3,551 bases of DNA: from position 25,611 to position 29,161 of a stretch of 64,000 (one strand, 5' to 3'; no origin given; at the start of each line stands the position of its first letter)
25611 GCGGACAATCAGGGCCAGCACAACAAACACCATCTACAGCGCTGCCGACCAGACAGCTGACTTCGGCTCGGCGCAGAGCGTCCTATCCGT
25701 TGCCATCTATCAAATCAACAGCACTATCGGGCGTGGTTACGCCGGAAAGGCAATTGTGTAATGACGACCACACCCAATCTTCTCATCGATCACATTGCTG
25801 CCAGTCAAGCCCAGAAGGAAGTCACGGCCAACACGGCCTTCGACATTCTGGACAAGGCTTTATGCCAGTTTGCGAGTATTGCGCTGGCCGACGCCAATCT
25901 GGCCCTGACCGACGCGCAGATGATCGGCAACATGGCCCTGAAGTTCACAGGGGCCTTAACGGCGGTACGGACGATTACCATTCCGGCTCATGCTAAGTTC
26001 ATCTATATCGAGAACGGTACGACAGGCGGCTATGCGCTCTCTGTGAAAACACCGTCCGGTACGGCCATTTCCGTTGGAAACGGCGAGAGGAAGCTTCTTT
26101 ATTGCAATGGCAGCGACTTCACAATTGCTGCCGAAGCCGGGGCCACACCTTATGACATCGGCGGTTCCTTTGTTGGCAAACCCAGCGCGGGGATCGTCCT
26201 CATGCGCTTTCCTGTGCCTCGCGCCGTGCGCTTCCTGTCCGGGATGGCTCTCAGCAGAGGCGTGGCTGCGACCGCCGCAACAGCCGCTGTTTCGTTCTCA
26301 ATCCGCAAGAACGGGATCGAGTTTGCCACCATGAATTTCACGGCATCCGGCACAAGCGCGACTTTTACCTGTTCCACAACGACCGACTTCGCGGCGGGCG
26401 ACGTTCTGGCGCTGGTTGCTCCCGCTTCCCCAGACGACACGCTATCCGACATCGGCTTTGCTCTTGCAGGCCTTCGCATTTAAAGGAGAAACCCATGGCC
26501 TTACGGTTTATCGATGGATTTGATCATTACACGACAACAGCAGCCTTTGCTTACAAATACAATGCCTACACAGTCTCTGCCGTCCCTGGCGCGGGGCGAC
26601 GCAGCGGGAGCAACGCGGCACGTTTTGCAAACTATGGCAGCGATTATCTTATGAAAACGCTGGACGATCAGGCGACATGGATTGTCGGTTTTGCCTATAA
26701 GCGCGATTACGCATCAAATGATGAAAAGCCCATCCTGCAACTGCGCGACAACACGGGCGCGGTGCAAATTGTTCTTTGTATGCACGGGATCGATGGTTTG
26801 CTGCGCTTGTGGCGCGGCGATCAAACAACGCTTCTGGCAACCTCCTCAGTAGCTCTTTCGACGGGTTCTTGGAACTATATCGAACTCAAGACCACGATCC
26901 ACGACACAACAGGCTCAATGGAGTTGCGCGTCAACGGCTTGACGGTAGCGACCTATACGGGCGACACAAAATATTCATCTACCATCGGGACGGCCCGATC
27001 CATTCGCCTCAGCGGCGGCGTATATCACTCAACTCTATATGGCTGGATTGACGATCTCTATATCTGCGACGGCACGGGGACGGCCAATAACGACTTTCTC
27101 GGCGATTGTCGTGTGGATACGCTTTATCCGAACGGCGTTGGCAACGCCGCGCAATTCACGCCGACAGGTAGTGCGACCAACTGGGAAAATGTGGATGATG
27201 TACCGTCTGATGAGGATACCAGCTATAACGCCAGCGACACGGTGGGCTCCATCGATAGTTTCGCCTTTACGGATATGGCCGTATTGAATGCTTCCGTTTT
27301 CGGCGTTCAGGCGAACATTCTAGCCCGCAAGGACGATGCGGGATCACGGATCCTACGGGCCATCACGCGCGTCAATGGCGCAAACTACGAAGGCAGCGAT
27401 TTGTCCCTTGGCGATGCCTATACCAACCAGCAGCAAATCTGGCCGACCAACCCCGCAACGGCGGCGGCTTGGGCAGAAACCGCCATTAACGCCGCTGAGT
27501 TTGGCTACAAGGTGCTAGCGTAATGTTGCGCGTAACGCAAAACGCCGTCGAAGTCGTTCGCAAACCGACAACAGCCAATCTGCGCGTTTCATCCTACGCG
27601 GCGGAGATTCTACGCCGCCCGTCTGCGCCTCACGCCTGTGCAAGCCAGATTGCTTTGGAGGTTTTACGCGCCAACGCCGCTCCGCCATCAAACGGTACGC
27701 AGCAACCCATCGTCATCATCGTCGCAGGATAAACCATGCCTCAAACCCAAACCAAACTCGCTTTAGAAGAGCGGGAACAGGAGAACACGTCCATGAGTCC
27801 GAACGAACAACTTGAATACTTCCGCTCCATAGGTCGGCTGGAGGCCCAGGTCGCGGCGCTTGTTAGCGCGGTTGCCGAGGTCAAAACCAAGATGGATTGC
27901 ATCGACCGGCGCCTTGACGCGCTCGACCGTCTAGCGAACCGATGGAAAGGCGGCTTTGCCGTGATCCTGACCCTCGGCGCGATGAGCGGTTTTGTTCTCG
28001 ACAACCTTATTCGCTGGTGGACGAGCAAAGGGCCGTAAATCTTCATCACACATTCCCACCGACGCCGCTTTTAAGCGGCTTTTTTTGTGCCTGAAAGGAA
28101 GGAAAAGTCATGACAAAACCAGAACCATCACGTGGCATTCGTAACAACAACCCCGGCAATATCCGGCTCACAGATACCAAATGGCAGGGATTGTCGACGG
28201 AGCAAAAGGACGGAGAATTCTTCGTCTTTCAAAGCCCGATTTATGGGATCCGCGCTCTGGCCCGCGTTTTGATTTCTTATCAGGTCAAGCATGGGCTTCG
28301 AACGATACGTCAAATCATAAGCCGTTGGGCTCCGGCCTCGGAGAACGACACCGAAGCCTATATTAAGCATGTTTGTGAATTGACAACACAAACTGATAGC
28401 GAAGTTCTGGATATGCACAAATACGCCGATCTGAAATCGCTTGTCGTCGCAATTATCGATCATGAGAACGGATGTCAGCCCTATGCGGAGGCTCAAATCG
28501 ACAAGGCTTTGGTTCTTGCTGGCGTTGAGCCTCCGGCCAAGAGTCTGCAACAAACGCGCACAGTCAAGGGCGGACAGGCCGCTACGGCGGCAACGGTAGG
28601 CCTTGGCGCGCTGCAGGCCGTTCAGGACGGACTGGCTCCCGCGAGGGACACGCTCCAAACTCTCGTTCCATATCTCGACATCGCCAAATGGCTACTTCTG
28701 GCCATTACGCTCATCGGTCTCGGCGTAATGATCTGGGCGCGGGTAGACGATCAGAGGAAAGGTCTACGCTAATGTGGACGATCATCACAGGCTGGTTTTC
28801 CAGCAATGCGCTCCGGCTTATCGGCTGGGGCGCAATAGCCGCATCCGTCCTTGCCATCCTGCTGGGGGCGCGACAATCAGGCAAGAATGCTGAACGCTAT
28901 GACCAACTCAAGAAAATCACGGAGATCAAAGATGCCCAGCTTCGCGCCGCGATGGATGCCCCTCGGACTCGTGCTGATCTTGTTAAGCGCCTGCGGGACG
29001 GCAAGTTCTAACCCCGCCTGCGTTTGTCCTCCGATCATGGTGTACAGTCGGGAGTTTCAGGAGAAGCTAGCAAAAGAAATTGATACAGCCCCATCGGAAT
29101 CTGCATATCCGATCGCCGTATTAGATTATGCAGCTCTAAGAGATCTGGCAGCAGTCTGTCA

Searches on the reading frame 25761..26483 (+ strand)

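Call 41: search_protein_families(library=phrogs, proteins=[window:25761-26483:+], max_evalue=0.01)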
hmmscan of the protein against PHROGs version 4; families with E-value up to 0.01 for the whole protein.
window:25761-26483:+ (240 aa): 10 families
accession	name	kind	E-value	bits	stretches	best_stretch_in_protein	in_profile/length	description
phrog_11660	-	tail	4.6e-25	88.6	2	125-239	1300-1412/1412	tail protein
phrog_11585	-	unknown function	1.2e-23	84.5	2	139-238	171-277/280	-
phrog_7049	-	tail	1.8e-14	54.8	1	130-235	133-241/246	tail fiber protein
phrog_29809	-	unknown function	1.6e-13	52.1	1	98-235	27-165/170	-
phrog_22757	-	unknown function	2e-09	38.3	1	113-237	54-189/193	-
phrog_12796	-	tail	5.9e-08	33.3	1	31-132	131-233/445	tail fiber protein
phrog_15388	-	unknown function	8e-07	29.7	1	1-34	1-34/345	-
phrog_31104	-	unknown function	1.2e-06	29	1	23-108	27-124/365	-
phrog_38625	-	tail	0.00013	22.1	1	41-107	146-212/437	tail fiber protein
phrog_13925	-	unknown function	0.0013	18.2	1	1-38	1-37/640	-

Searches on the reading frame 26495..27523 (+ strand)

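Call 41: search_protein_families(library=phrogs, proteins=[window:26495-27523:+], max_evalue=0.01)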
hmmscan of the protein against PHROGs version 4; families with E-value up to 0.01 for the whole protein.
window:26495-27523:+ (342 aa): 3 families
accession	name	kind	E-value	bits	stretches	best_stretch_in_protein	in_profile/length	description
phrog_2448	-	unknown function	2.1e-47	162.9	1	2-340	1-333/335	-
phrog_6368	-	unknown function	4.2e-20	73.2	1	58-339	54-325/328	-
phrog_14065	-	unknown function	9.8e-08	31.6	1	101-339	101-360/1152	-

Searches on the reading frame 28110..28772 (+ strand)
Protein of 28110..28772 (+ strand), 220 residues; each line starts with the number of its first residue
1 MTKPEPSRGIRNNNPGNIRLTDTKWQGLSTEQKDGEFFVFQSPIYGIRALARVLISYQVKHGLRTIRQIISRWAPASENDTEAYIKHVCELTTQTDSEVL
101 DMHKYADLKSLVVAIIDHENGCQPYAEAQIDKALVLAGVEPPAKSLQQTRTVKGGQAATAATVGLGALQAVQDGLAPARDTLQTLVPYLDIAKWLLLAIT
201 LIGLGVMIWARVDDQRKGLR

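Call 41: search_protein_families(library=phrogs, proteins=[window:28110-28772:+], max_evalue=0.01)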
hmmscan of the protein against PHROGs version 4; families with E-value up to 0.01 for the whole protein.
window:28110-28772:+ (220 aa): 6 families
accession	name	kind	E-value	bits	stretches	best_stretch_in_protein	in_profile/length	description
phrog_873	-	head and packaging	5.8e-63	214.7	1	5-208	353-566/1277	endolysin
phrog_2276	-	tail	1.5e-23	84.4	1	7-161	490-635/673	tail length tape measure protein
phrog_992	-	head and packaging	7.9e-23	81.9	1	8-134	165-287/764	head protein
phrog_7694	-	unknown function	3.3e-18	66.8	1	7-129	504-625/675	-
phrog_7182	-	other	2.6e-12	46.8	1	8-123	659-783/1228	tail injection transglycosylase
phrog_17373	-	other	9.3e-12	46.1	1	139-220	143-224/224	peptidase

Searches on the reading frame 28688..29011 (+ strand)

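Call 41: search_protein_families(library=phrogs, proteins=[window:28688-29011:+], max_evalue=0.01)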
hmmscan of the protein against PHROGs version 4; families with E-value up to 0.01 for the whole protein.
window:28688-29011:+ (107 aa): 1 family
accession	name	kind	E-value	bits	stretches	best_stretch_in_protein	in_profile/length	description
phrog_27122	-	unknown function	6.1e-05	24.2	1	33-107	5-83/83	-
